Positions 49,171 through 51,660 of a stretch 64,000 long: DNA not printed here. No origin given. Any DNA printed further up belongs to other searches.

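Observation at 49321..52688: Orphan two-gene VirB3(PrgI)-like / VirB4-like cassette embedded among housekeeping genes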

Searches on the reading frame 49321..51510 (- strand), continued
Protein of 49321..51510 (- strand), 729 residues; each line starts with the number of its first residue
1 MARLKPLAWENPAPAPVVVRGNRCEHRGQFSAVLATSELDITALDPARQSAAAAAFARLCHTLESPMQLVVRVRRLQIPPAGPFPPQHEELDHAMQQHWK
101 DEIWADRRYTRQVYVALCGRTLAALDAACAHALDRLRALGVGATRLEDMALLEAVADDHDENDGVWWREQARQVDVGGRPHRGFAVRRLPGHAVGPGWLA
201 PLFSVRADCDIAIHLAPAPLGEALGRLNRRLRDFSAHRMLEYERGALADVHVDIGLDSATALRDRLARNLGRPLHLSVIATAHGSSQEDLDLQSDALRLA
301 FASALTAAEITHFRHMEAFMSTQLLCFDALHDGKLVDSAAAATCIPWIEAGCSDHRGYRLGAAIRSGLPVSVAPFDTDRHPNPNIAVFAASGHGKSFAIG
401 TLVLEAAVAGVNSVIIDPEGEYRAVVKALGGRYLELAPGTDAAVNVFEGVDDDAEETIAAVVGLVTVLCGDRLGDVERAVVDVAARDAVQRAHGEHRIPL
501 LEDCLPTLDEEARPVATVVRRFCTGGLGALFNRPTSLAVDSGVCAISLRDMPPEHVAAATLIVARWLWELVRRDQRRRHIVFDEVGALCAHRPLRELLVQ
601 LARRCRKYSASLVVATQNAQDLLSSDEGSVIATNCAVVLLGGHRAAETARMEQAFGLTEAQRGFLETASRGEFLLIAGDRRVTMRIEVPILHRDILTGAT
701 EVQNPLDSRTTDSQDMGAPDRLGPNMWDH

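Call 85: find_homologous_proteins(query=A4, max_evalue=1e-30)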
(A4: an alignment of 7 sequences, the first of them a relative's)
Query A4 (7 sequences) (698 aa, profile of the alignment): 879 proteins with E <= 1e-30 among 8000 candidates; the best 120 are listed.
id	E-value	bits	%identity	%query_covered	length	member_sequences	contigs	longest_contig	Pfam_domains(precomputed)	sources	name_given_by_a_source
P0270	1.4e-291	987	100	100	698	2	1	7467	PF19044.7,PF01935.24,PF12846.14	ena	-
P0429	6.6e-265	899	73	96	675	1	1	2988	PF19044.7,PF01935.24,PF12846.14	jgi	jgi:hypothetical protein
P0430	7.6e-263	892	73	97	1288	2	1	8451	PF19044.7,PF01935.24,PF12846.14,PF02065.25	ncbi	ncbi:MAG TPA: DUF87 domain-containing protein [Candidatus Dormibacteraeota bacterium]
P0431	2.8e-262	890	74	96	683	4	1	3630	PF19044.7,PF01935.24,PF12846.14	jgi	jgi:hypothetical protein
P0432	7.9e-262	889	74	96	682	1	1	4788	PF19044.7,PF01935.24,PF12846.14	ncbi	-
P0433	1.8e-261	888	73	96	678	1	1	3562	PF19044.7,PF01935.24,PF12846.14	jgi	jgi:hypothetical protein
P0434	2.0e-261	887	74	97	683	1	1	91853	PF19044.7,PF01935.24,PF12846.14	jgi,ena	-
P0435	2.5e-261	887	71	97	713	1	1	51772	PF19044.7,PF01935.24,PF12846.14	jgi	jgi:hypothetical protein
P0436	3.5e-261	887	74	95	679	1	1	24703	PF19044.7,PF01935.24,PF12846.14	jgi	jgi:hypothetical protein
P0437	3.6e-261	887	74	96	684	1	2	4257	PF19044.7,PF01935.24,PF12846.14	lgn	-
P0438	3.8e-261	887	74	95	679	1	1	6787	PF19044.7,PF01935.24,PF12846.14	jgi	jgi:conjugal transfer ATP-binding protein TraC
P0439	6.0e-261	886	71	100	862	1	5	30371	PF19044.7,PF01935.24,PF12846.14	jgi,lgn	jgi:hypothetical protein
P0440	6.9e-261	886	74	96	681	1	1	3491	PF19044.7,PF01935.24,PF12846.14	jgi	jgi:conjugal transfer ATP-binding protein TraC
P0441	9.7e-261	885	75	93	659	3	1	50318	PF19044.7,PF01935.24,PF12846.14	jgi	jgi:hypothetical protein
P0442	1.2e-260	885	73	97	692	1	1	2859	PF19044.7,PF01935.24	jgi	jgi:hypothetical protein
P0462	1.6e-253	861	68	96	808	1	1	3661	PF19044.7,PF01935.24,PF12846.14,PF12666.13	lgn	-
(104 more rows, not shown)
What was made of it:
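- Evidence of interaction: natural PrgI-VirB4 fusions exist in the paralogous family (P0462, call 85). My contig-length fingerprint test failed (call 85).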

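Call 88: list_cluster_members(proteins=[P0285, P0289, P0292, P0293, P0294, P0295, P0296, P0299, P0301, P0305])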
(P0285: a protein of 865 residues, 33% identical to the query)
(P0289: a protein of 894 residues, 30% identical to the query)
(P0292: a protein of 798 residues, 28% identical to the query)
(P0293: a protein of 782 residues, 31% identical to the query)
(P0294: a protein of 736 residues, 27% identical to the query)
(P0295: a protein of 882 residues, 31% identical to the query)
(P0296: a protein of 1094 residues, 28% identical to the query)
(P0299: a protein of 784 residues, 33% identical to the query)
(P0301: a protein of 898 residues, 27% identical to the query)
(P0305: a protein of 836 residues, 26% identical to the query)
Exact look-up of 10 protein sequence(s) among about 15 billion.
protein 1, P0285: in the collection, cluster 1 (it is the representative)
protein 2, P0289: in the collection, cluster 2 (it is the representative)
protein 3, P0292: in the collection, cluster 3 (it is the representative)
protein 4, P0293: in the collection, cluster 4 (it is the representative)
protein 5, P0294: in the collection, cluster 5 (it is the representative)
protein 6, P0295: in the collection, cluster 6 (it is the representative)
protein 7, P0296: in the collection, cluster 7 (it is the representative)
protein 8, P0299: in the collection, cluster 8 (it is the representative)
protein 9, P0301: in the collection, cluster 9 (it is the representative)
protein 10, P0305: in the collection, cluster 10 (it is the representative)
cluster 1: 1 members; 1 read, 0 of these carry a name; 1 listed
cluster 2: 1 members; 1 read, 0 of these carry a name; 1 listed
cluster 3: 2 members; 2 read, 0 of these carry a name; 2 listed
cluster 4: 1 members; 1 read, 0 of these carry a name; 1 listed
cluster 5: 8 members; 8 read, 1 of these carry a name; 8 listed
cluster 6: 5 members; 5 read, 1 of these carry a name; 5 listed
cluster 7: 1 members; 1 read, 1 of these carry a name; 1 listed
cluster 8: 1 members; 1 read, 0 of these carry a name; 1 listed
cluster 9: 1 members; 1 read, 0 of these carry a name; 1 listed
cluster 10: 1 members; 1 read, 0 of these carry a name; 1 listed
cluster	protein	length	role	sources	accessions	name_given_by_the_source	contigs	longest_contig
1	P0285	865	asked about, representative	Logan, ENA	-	-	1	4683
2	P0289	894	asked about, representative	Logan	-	-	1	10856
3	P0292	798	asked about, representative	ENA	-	-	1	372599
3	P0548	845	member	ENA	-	-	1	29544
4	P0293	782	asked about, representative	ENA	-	-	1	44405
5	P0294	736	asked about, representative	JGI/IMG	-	-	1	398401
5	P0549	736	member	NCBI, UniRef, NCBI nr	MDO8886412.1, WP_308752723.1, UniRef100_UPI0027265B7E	ATP-binding protein [Candidatus Oleimmundimicrobium sp.] | VirB4-like conjugal transfer ATPase, CD1110 family n=1 Tax=Candidatus Oleimmundimicrobium ...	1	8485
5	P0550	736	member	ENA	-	-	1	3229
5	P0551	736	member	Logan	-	-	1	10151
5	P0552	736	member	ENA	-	-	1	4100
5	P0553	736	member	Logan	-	-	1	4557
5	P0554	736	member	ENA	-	-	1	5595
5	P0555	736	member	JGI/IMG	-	-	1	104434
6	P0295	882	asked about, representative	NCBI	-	-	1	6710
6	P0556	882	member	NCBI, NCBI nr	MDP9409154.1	MAG: DUF87 domain-containing protein [Actinomycetota bacterium] | DUF87 domain-containing protein [Actinomycetota bacterium]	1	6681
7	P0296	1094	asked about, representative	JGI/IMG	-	hypothetical protein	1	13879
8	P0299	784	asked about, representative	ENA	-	-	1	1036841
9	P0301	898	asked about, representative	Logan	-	-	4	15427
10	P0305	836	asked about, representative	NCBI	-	-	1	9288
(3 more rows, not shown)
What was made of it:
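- Closest known: PrgI-PrgJ. Same: The nearest outgroup proteins with a source name are Actinomycetota VirB4, one of them labelled CD1110 family (call 88).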

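Call 89: find_encoding_contigs(protein=P0423, flank=10000, max_places=1)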
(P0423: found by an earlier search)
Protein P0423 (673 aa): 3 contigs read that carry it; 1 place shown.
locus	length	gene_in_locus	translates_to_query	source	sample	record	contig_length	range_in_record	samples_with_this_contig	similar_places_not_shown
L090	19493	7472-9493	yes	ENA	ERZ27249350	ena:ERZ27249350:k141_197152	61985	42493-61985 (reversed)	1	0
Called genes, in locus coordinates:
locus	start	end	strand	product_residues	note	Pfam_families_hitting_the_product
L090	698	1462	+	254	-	PF23441:SDR, PF00106:adh_short, PF08659:KR (weak), PF13561:adh_short_C2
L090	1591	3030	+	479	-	PF00749:tRNA-synt_1c, PF19269:Anticodon_2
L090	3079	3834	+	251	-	PF00106:adh_short, PF08659:KR, PF13561:adh_short_C2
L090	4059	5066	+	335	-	PF01208:URO-D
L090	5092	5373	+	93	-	-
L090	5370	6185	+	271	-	PF00809:Pterin_bind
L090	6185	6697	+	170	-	PF01288:HPPK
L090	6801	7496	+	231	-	-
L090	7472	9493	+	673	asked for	PF01935:DUF87, PF19044:P-loop_TraG (weak), PF12846:AAA_10 (weak)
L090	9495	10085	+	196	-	-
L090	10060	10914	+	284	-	PF02230:Abhydrolase_2 (faint), PF12146:Hydrolase_4, PF00561:Abhydrolase_1, PF12697:Abhydrolase_6, PF00326:Peptidase_S9 (faint), PF03959:FSH1 (faint)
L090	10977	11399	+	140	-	PF02580:Tyr_Deacylase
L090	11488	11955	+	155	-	PF00571:CBS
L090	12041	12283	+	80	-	-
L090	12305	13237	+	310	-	-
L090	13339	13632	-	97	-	-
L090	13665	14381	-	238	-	PF23023:Anti-Pycsar_Apyc1, PF00753:Lactamase_B (weak), PF12706:Lactamase_B_2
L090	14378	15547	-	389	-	PF00266:Aminotran_5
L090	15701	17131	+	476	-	PF14361:RsbRD_N, PF00990:GGDEF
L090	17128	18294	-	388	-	PF01656:CbiA (weak), PF02374:ArsA_ATPase, PF13614:AAA_31, PF17886:ArsA_HSP20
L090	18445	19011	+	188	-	PF02245:Pur_DNA_glyco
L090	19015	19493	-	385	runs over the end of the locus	PF00108:Thiolase_N, PF00109:ketoacyl-synt, PF02803:Thiolase_C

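Call 90: find_encoding_contigs(protein=P0251, flank=10000, max_places=1)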
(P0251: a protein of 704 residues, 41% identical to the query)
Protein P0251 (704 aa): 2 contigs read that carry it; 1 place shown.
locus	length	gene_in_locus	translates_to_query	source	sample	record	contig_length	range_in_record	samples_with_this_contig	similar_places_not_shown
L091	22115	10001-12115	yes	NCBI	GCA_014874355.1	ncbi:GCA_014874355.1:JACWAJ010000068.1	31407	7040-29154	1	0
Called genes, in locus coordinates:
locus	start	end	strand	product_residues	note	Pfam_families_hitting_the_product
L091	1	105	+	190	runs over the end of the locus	PF02834:LigT_PEase, PF13563:2_5_RNA_ligase2, PF02834:LigT_PEase (weak)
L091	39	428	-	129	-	-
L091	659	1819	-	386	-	PF01053:Cys_Met_Meta_PP, PF00266:Aminotran_5 (weak)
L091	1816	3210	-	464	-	PF00291:PALP, PF00571:CBS (weak)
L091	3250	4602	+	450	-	PF00069:Pkinase, PF07714:PK_Tyr_Ser-Thr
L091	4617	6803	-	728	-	PF11897:DUF3417, PF00343:Phosphorylase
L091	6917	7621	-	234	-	PF00834:Ribul_P_3_epim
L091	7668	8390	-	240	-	PF01182:Glucosamine_iso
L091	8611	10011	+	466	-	PF01656:CbiA (weak)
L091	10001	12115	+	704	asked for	PF01935:DUF87, PF12846:AAA_10 (faint), PF19044:P-loop_TraG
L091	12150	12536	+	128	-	PF01022:HTH_5, PF12840:HTH_20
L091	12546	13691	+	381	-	PF01658:Inos-1-P_synth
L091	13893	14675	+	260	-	PF03279:Lip_A_acyltrans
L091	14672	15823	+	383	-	PF13439:Glyco_transf_4, PF13579:Glyco_trans_4_4, PF20706:GT4-conflict, PF00534:Glycos_transf_1, PF13692:Glyco_trans_1_4, PF13524:Glyco_trans_1_2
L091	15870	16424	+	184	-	PF01066:CDP-OH_P_transf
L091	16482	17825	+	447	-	PF03773:ArsP_1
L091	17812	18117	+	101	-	PF02583:Trns_repr_metal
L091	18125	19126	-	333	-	PF02517:Rce1-like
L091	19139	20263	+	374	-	PF13177:DNA_pol3_delta2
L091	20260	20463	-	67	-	-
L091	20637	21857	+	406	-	PF00232:Glyco_hydro_1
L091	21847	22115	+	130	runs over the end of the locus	-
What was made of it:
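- The L091 orthologue lacks nrdJ (call 90).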

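Call 91: search_protein_families(library=pfam, proteins=[L090:6801-7496:+, L090:9495-10085:+, L090:12041-12283:+, L090:12305-13237:+, L091:8611-10011:+, L087:8540-9994:+, L090:5092-5373:+], max_evalue=0.1)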
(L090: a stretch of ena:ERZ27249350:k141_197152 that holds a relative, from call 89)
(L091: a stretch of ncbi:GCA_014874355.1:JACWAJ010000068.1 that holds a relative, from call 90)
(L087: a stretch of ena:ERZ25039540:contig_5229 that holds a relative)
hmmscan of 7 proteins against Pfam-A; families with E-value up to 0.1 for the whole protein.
L090:6801-7496:+ (231 aa): 1 family
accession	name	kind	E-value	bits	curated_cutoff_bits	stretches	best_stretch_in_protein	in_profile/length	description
PF12666.12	PrgI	-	0.046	14.7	27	0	1-66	15-82/91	PrgI family protein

L090:9495-10085:+ (196 aa): 0 families

L090:12041-12283:+ (80 aa): 0 families

L090:12305-13237:+ (310 aa): 1 family
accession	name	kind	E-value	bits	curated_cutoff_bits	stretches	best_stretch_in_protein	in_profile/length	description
PF04610.19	TrbL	-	0.0011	19.2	25.9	1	159-243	96-180/215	TrbL/VirB6 plasmid conjugal transfer protein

L091:8611-10011:+ (466 aa): 6 families
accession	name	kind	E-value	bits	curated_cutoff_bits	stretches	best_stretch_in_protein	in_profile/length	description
PF01656.29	CbiA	-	3e-08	34.1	25.4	1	206-424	1-123/125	CobQ/CobB/MinD/ParA nucleotide binding domain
PF13614.12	AAA_31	-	0.00013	22.4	27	1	204-271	2-57/177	AAA domain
PF13481.12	AAA_25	-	0.0021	18.2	27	1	213-263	42-92/195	AAA domain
PF12666.12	PrgI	-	0.008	17.1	27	1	15-91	11-90/91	PrgI family protein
PF07015.17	VirC1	-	0.031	14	24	0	206-233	4-31/231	VirC1 protein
PF10609.15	ParA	-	0.042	13.7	27.1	1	204-270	4-59/246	NUBPL iron-transfer P-loop NTPase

L087:8540-9994:+ (484 aa): 3 families
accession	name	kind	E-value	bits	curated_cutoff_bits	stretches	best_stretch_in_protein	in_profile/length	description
PF01656.29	CbiA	-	2.7e-08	34.2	25.4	1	220-439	1-124/125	CobQ/CobB/MinD/ParA nucleotide binding domain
PF13614.12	AAA_31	-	0.0045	17.4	27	0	218-248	2-32/177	AAA domain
PF09140.17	MipZ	-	0.007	16.1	20.7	0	325-366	85-125/262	ATPase MipZ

L090:5092-5373:+ (93 aa): 3 families
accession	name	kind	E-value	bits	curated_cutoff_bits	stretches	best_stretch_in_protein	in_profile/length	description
PF01255.24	Prenyltransf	-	0.012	15.6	27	1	2-60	51-110/219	Putative undecaprenyl diphosphate synthase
PF13233.12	Complex1_LYR_2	-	0.015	16.4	22.3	1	48-80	30-61/80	Complex1_LYR-like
PF20492.3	ERM_helical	-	0.068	13.7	40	1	5-77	6-78/120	Ezrin/radixin/moesin, alpha-helical domain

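Call 94: search_dna_similar(query=window:49321-51510:-, collection=plasmids, mode=protein, max_rows=12)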
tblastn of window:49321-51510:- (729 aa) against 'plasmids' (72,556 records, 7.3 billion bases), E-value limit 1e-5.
Records with a match: 1490; places in all: 1508; records where one place covers at least 80% of the query: 0.
Best place of each record, by identity: <60% 1490.
By first word of the organism name: Klebsiella 295; Bacillus 263; Escherichia 159; Salmonella 112; Providencia 75; Citrobacter 56; Proteus 44; Vibrio 34; Enterococcus 33; Enterobacter 33; and 102 more.
By predicted mobility (MOB-suite, as given by PLSDB): conjugative 1106; non-mobilizable 309; mobilizable 75.
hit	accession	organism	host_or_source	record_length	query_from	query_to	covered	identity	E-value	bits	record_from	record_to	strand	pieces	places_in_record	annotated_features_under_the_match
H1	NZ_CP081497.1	Streptomyces sp. BHT-5-2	whole organism,plant soil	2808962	170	702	73%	29.0%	4e-40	167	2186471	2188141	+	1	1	none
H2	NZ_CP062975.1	Pontibacillus sp. ALD_SL1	mangrove mud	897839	142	686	75%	25.4%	6e-46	185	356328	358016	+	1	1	VirB4-like conjugal transfer ATPase, CD1110 family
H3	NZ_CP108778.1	Embleya sp. NBC_00896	-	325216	194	684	67%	27.7%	7e-35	150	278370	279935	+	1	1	ATP-binding protein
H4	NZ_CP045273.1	Priestia megaterium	pure culture,Paper surface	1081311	142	701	77%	23.7%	7e-22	194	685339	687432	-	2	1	none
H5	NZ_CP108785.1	Embleya sp. NBC_00888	-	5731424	194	678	67%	27.2%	2e-23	114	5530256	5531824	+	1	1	none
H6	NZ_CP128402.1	Candidatus Chlorohelix allophototropha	Single colony of Candidatus Chlorohelix ...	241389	194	686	61%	29.0%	1e-21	196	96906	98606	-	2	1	DUF87 domain-containing protein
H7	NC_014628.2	Paenibacillus polymyxa SC2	-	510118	168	699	73%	24.2%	2e-43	177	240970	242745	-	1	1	DUF87 domain-containing protein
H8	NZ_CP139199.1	Paenibacillus polymyxa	mixed culture,soil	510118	168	699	73%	24.2%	2e-43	177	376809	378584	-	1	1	DUF87 domain-containing protein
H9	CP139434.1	Brevibacillus halotolerans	cell culture,freshwater soil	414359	168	689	72%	24.4%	2e-42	174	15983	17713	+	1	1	DUF87 domain-containing protein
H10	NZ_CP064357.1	Miltoncostaea oceani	pure culture,marine sediment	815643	176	702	72%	24.1%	4e-22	110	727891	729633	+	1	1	DUF87 domain-containing protein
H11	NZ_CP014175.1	Clostridium argentinense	Microbial isolate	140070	167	688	72%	23.2%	6e-29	132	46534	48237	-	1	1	ATP-binding protein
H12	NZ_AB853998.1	Clostridium argentinense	-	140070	167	688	72%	23.2%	6e-29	132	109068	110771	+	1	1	ATP-binding protein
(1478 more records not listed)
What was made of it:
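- Closest known: PrgI-PrgJ. Different: Identity to plasmid VirB4 is at most 29%, and only from about residue 142 onward (call 94).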
